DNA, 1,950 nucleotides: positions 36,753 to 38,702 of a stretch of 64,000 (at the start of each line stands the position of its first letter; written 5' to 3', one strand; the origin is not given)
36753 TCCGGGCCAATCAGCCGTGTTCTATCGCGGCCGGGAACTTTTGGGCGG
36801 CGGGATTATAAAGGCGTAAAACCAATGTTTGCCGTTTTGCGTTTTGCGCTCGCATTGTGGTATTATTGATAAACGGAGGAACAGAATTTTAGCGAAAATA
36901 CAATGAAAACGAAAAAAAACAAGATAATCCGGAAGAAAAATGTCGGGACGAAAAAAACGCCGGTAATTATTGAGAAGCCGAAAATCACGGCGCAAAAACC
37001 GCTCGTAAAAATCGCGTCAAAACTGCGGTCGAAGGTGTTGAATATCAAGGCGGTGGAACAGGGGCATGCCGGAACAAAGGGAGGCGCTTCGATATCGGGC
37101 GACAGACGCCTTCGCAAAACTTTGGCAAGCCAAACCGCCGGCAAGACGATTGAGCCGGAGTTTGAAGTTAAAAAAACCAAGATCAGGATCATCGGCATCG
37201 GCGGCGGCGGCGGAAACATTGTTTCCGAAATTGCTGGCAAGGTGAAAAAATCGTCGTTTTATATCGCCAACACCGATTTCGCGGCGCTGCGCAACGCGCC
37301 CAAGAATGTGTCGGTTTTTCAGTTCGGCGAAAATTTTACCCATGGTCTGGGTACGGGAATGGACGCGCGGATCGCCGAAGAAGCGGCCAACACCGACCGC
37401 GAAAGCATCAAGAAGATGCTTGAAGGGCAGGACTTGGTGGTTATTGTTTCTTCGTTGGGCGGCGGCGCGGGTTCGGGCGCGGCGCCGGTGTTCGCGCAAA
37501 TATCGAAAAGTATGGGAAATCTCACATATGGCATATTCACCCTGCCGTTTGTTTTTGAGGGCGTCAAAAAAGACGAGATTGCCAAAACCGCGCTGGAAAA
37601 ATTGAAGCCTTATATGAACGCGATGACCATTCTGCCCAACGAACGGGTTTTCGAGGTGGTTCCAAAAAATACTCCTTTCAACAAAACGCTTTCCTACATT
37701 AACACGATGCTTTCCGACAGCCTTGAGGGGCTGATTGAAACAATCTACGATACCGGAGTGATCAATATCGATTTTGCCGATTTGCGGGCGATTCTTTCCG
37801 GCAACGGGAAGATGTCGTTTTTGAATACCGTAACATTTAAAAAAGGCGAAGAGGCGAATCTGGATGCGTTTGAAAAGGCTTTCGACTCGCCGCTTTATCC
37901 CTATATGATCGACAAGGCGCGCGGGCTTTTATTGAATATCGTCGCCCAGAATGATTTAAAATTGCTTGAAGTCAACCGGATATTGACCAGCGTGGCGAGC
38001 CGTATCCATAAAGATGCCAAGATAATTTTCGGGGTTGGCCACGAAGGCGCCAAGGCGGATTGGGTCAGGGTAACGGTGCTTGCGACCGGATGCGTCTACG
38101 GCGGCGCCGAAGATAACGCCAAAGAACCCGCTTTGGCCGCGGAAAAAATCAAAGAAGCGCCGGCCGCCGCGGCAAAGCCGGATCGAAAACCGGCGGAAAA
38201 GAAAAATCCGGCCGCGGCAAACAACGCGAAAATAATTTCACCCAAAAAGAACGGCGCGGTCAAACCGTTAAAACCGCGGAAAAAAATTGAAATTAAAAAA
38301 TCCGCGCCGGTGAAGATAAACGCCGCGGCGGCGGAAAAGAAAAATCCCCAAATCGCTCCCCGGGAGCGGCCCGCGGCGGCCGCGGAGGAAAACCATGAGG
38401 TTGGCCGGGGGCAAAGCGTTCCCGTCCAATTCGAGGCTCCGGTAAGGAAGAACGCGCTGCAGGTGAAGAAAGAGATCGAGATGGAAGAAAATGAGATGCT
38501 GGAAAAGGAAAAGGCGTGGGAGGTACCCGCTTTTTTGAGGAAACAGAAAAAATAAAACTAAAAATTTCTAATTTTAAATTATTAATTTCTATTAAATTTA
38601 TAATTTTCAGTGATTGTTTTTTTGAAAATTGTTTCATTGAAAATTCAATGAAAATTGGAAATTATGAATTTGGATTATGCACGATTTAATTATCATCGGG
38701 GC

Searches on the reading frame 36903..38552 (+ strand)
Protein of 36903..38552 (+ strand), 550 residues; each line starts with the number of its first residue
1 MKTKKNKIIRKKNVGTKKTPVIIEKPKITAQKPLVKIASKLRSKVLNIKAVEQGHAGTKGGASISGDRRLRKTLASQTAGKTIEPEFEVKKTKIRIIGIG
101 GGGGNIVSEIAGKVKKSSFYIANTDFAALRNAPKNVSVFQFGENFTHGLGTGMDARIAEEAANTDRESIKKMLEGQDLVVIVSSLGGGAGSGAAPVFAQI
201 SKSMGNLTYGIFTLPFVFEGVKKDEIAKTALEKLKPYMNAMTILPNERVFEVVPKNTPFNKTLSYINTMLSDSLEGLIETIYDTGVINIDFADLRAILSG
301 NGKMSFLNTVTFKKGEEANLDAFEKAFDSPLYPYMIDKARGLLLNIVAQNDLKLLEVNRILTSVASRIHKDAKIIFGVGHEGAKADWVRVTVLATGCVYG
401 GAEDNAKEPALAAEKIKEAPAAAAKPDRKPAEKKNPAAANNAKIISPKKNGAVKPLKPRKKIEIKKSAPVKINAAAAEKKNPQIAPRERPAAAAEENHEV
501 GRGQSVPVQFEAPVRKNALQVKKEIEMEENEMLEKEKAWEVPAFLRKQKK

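Call 62: search_protein_families(library=pfam, proteins=[window:36903-38552:+], max_evalue=0.001)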
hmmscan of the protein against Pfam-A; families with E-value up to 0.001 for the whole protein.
window:36903-38552:+ (550 aa): 2 families
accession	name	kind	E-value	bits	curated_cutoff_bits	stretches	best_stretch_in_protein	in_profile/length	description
PF00091.31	Tubulin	-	1.1e-31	111.1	33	1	93-253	1-189/190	Tubulin/FtsZ family, GTPase domain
PF12327.13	FtsZ_C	-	1.2e-14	54.8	27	1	314-396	11-93/95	FtsZ family, C-terminal domain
